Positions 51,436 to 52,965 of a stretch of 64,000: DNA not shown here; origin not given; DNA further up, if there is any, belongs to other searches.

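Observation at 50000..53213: Compact four-gene group-4 [NiFe]-hydrogenase catalytic module without adjacent membrane/antiporter subunits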

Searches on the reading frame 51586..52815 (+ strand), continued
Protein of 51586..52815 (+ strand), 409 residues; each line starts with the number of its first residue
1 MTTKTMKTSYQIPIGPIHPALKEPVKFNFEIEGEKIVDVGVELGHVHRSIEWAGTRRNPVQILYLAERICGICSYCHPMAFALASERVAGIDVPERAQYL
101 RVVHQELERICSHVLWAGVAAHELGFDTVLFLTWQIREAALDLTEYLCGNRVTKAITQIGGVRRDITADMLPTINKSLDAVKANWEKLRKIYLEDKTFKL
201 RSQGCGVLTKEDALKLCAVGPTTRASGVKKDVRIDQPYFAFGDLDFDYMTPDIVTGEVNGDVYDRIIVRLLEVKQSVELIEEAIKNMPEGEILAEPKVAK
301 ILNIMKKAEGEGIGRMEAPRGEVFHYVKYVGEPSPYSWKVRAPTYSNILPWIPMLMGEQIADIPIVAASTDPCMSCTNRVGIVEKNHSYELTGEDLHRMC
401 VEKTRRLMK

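Call 31: list_cluster_members(proteins=[P0123, P0128, P0147, P0151, P0160, P0170, P0172, P0184, P0206, P0234])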
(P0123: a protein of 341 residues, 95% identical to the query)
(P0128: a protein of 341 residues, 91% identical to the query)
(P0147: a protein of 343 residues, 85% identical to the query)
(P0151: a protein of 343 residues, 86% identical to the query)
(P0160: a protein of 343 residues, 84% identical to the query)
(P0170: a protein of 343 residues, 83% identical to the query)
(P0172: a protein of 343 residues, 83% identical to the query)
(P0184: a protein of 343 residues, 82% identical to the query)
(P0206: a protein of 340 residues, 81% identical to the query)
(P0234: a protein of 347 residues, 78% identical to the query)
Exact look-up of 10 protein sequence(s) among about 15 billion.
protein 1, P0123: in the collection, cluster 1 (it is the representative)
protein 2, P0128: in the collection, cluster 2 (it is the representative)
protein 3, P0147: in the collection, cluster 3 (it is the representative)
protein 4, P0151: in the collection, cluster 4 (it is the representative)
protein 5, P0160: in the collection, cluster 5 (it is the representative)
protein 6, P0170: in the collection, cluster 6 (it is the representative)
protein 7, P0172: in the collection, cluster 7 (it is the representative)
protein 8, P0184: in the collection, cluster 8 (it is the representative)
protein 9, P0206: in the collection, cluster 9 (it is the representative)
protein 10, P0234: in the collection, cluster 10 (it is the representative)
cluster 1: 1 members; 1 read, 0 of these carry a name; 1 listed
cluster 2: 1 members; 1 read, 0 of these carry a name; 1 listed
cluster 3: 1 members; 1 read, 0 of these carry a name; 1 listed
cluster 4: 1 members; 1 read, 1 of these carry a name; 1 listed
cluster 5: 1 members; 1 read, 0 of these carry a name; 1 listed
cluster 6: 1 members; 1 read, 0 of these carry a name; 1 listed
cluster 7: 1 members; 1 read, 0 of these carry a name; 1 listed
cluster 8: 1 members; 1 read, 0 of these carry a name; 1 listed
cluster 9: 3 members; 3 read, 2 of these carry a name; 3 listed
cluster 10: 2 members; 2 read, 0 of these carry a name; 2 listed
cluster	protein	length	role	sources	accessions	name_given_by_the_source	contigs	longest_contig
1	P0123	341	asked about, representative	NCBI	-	-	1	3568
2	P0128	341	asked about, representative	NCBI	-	-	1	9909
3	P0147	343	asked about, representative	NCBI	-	-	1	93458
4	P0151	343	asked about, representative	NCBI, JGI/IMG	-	formate hydrogenlyase subunit 4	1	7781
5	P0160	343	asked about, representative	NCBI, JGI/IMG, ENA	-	-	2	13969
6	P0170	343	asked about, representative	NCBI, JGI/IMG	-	-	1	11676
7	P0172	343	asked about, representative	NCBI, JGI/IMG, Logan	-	-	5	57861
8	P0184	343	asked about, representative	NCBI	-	-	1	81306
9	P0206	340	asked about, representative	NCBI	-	-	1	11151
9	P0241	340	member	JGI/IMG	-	formate hydrogenlyase subunit 4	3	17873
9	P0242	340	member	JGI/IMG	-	formate hydrogenlyase subunit 4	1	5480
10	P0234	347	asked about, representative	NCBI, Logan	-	-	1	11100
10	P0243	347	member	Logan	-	-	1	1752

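Call 34: find_homologous_proteins(query=P0235, max_evalue=1e-10)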
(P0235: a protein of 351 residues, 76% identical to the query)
Query P0235 (351 aa): 2661 proteins with E <= 1e-10 among 8000 candidates; the best 120 are listed.
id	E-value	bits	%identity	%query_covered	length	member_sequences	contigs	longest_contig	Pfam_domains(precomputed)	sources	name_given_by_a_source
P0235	9.1e-216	734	100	100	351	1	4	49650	PF00146.27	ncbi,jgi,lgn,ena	-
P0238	3.1e-215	732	100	100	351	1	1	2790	PF00146.27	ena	-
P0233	1.1e-214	730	99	100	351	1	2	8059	PF00146.27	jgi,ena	-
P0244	2.0e-208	710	95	100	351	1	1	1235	PF00146.27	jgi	jgi:formate hydrogenlyase subunit 4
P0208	1.8e-207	707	95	100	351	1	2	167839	PF00146.27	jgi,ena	-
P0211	3.4e-207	706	94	100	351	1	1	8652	PF00146.27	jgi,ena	-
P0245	1.3e-206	704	94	100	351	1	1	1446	PF00146.27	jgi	jgi:formate hydrogenlyase subunit 4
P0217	3.7e-205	699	93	100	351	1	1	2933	PF00146.27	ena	-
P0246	1.7e-197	674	89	100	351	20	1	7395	PF00146.27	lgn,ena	-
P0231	1.3e-196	671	88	100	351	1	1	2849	PF00146.27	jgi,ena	-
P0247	4.7e-195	666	88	100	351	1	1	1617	PF00146.27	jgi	jgi:formate hydrogenlyase subunit 4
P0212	1.3e-194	664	86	100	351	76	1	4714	PF00146.27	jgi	-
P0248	3.0e-192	657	86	100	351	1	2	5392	PF00146.27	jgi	-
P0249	2.9e-187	640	83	100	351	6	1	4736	PF00146.27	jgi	-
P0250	2.2e-186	637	85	100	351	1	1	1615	PF00146.27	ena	-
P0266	7.8e-181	619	80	100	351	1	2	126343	PF00146.27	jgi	jgi:formate hydrogenlyase subunit 4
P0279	2.9e-177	607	81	100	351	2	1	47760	PF00146.27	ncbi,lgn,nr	ncbi:MAG: NADH-quinone oxidoreductase subunit H [Candidatus Thermoplasmatota archaeon]|nr:NADH-quino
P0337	6.2e-166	570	75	100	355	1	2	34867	PF00146.27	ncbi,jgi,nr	ncbi:MAG: NADH-quinone oxidoreductase subunit H [Candidatus Thermoplasmatota archaeon]|jgi:formate h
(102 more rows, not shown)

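Call 35: find_encoding_contigs(protein=P0266, flank=10000, max_places=2)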
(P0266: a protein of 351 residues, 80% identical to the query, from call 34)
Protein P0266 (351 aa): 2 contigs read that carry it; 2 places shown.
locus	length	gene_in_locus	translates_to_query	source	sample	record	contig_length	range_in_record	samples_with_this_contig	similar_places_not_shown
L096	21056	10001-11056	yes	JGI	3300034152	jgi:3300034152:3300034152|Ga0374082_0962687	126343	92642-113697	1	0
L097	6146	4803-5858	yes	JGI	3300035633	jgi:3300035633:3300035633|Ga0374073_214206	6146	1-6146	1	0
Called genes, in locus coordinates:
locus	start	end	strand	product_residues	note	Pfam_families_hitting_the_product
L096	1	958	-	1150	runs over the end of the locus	PF03833:PolC_DP2_N, PF24844:PolC_DP2_central, PF24846:PolC_DP2_cat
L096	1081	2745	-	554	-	PF00149:Metallophos, PF04042:DNA_pol_E_B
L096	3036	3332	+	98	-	PF04242:DUF424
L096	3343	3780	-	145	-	PF01927:Mut7-C, PF18480:DUF5615 (weak)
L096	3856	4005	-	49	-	-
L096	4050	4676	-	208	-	PF01872:RibD_C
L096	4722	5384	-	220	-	PF02511:Thy1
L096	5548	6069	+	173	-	PF01899:MNHE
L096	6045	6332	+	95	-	PF04066:MrpF_PhaF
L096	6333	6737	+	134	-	PF03334:PhaG_MnhG_YufB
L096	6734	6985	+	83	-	PF13244:MbhD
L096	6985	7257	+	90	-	PF20501:MbhE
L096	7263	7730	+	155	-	PF04039:MnhB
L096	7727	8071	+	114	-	PF09881:EhaD (weak), PF00420:Oxidored_q2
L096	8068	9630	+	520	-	PF00662:Proton_antipo_N (weak), PF00361:Proton_antipo_M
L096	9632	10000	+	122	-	-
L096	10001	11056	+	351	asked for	PF00146:NADHdh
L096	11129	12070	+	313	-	PF09721:Exosortase_EpsH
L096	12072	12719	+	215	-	PF02666:PS_Dcarbxylase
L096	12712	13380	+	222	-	PF01066:CDP-OH_P_transf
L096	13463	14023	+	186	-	PF03266:NTPase_1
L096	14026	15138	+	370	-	PF02005:TRM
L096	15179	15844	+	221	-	PF00551:Formyl_trans_N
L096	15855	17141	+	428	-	PF08245:Mur_ligase_M, PF02875:Mur_ligase_C, PF27239:FOL3_C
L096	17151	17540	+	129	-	-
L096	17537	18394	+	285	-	PF00809:Pterin_bind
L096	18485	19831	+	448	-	PF00206:Lyase_1, PF10397:ADSL_C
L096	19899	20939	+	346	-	PF00579:tRNA-synt_1b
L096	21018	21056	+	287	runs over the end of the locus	PF00924:MS_channel_2nd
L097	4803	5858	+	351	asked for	PF00146:NADHdh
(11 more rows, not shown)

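Call 36: find_encoding_contigs(protein=P0019, flank=10000, max_places=2)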
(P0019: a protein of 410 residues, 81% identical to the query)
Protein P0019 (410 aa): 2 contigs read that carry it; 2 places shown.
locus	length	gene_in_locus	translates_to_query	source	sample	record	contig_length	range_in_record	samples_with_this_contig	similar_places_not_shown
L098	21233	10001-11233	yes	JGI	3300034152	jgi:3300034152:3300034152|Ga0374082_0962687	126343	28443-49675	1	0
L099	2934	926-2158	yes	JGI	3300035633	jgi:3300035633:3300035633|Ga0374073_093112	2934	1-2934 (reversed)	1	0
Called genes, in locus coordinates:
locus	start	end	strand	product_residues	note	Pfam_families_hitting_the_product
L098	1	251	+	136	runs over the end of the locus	PF01986:DUF123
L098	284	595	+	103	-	PF03091:CutA1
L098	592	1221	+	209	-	PF02568:ThiI, PF06508:QueC (weak)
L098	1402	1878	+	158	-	PF22811:Zn_ribbon_NrdR, PF03477:ATP-cone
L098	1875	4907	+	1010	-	PF03477:ATP-cone, PF13597:NRDD, PF14890:Intein_splicing (weak), PF13597:NRDD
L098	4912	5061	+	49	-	PF13597:NRDD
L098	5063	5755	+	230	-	PF04055:Radical_SAM, PF13353:Fer4_12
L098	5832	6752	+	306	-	PF00890:FAD_binding_2 (faint), PF01266:DAO (faint), PF01494:FAD_binding_3 (faint), PF03486:HI0933_like (faint), PF07992:Pyr_redox_2, PF12831:FAD_oxidored (weak), PF13738:Pyr_redox_3, PF00070:Pyr_redox, +1 more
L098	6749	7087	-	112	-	PF02627:CMD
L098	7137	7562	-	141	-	PF01750:HycI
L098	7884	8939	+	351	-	PF00586:AIRS, PF02769:AIRS_C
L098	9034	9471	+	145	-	PF01058:Oxidored_q6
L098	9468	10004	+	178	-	PF00329:Complex1_30kDa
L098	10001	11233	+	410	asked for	PF00374:NiFeSe_Hases, PF00346:Complex1_49kDa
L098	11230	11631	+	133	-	PF00037:Fer4, PF12797:Fer4_2 (weak), PF12837:Fer4_6, PF13237:Fer4_10, PF14697:Fer4_21, PF12800:Fer4_4 (faint), PF12838:Fer4_7, PF13187:Fer4_9, +1 more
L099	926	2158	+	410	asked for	PF00374:NiFeSe_Hases, PF00346:Complex1_49kDa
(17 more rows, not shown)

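Call 49: search_solved_structures(query=L096:10001-11056:+, max_evalue=1e-10, show_alignments=1)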
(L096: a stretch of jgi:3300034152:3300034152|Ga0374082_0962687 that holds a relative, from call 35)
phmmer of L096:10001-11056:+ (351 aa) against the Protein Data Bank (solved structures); distinct sequences matched with E-value up to 1e-10: 34.
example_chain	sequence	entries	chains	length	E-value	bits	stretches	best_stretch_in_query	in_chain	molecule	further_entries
6cfw_M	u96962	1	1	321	5.7e-60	206.8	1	13-330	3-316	Mbh13 NADH dehydrogenase subunit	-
6u8y_M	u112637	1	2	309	2.4e-29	106.1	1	14-328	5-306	NADH dehydrogenase subunit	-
7z0s_D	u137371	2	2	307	2.2e-27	99.7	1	29-317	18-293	Formate hydrogenlyase subunit 4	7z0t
6hum_A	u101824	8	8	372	6.3e-27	98.2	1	26-329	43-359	NAD(P)H-quinone oxidoreductase subunit 1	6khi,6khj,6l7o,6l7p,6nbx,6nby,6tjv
6nbq_A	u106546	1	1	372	9.6e-27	97.6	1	27-329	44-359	NdhA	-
9grx_A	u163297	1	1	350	9.1e-25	91.1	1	18-329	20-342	NAD(P)H-quinone oxidoreductase subunit 1, chloroplastic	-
7wff_A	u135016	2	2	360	2.4e-23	86.5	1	21-328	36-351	NAD(P)H-quinone oxidoreductase subunit 1, chloroplastic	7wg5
7eu3_A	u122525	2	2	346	5.8e-23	85.2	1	17-328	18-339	NAD(P)H-quinone oxidoreductase subunit 1, chloroplastic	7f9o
5xtc_s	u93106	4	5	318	6.4e-23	85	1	34-338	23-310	NADH-ubiquinone oxidoreductase chain 1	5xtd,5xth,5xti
7a23_H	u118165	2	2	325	7.6e-23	84.8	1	14-323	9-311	Nad1m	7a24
9ti4_s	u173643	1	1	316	1.6e-22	83.7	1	34-335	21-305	NADH-ubiquinone oxidoreductase chain 1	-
7ar7_H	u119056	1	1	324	1.6e-22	83.7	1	14-323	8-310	NADH-ubiquinone oxidoreductase chain 1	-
9cwt_s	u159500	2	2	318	1.7e-22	83.6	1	34-335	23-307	NADH-ubiquinone oxidoreductase chain 1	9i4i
7aqq_H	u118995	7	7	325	2e-22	83.4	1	14-323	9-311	NADH-ubiquinone oxidoreductase chain 1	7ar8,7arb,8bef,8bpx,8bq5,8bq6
5lc5_H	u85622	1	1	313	6.1e-22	81.8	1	33-332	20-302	NADH-ubiquinone oxidoreductase chain 1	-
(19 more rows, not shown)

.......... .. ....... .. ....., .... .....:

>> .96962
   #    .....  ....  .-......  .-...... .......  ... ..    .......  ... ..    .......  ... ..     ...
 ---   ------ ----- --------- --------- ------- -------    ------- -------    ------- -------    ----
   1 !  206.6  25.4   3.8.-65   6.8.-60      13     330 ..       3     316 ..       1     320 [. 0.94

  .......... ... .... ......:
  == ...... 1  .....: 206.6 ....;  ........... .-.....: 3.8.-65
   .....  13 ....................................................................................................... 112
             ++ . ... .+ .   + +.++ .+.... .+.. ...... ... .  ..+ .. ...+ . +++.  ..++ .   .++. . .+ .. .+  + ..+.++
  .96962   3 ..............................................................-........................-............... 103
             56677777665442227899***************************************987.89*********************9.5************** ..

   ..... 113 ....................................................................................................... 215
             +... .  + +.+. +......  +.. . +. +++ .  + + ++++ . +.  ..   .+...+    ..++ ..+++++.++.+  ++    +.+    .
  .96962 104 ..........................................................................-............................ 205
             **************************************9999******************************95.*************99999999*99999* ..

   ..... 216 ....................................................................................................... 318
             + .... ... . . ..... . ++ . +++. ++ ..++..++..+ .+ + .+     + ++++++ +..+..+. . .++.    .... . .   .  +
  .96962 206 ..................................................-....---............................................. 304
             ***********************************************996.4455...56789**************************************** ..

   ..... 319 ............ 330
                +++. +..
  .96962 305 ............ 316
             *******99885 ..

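Call 50: search_solved_structures(query=L096:9632-10000:+, max_evalue=0.01, show_alignments=1)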
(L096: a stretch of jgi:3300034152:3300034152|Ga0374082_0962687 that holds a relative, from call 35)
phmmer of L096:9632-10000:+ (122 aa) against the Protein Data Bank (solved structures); distinct sequences matched with E-value up to 0.01: 1.
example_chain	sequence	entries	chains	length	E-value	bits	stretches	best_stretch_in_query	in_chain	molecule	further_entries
6cfw_I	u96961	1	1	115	7.3e-08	35.9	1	16-115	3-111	MBH subunit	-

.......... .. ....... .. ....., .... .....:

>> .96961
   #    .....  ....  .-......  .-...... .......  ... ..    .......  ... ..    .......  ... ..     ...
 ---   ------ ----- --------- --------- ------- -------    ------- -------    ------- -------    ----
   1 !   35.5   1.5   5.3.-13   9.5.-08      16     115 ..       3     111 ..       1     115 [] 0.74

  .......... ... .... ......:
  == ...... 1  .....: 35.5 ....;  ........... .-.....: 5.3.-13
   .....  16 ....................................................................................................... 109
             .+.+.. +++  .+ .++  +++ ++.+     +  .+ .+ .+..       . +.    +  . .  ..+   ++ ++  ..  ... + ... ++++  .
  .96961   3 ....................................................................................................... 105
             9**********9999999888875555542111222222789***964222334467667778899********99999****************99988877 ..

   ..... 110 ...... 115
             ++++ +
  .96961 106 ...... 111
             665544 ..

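Call 61: find_encoding_contigs(protein=P0279, flank=1000, max_places=4)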
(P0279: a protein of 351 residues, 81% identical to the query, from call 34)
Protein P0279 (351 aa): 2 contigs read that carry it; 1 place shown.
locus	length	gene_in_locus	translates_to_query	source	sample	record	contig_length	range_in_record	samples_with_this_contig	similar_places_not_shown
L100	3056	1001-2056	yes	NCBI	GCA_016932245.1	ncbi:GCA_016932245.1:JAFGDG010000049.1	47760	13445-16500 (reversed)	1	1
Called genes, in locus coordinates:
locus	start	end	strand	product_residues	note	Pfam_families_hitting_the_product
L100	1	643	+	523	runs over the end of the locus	PF00662:Proton_antipo_N (weak), PF10125:NADHdeh_related (weak), PF00361:Proton_antipo_M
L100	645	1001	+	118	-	-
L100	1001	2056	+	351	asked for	PF00146:NADHdh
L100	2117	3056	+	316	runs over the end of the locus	PF09721:Exosortase_EpsH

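Call 62: find_encoding_contigs(protein=P0337, flank=1000, max_places=4)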
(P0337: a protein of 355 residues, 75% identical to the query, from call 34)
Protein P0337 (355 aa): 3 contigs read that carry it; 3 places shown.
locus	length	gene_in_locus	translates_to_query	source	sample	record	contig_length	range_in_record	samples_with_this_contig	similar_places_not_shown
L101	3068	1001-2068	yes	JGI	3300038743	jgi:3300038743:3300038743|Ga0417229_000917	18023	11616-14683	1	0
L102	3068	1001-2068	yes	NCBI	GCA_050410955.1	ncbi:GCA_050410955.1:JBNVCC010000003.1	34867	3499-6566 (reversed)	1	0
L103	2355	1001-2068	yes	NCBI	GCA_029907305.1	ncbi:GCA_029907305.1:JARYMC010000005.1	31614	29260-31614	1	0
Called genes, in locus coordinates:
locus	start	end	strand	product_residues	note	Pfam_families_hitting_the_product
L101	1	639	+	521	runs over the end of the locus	PF00662:Proton_antipo_N (weak), PF10125:NADHdeh_related (weak), PF00361:Proton_antipo_M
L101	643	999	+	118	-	-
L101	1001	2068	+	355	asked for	PF00146:NADHdh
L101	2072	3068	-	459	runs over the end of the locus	PF02310:B12-binding, PF04055:Radical_SAM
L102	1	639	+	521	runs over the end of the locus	PF00662:Proton_antipo_N (weak), PF10125:NADHdeh_related (weak), PF00361:Proton_antipo_M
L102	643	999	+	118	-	-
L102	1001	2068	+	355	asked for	PF00146:NADHdh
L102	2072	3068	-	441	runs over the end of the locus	PF02310:B12-binding, PF04055:Radical_SAM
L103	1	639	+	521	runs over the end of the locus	PF00662:Proton_antipo_N (weak), PF10125:NADHdeh_related (weak), PF00361:Proton_antipo_M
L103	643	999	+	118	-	-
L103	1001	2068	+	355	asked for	PF00146:NADHdh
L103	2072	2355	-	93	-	?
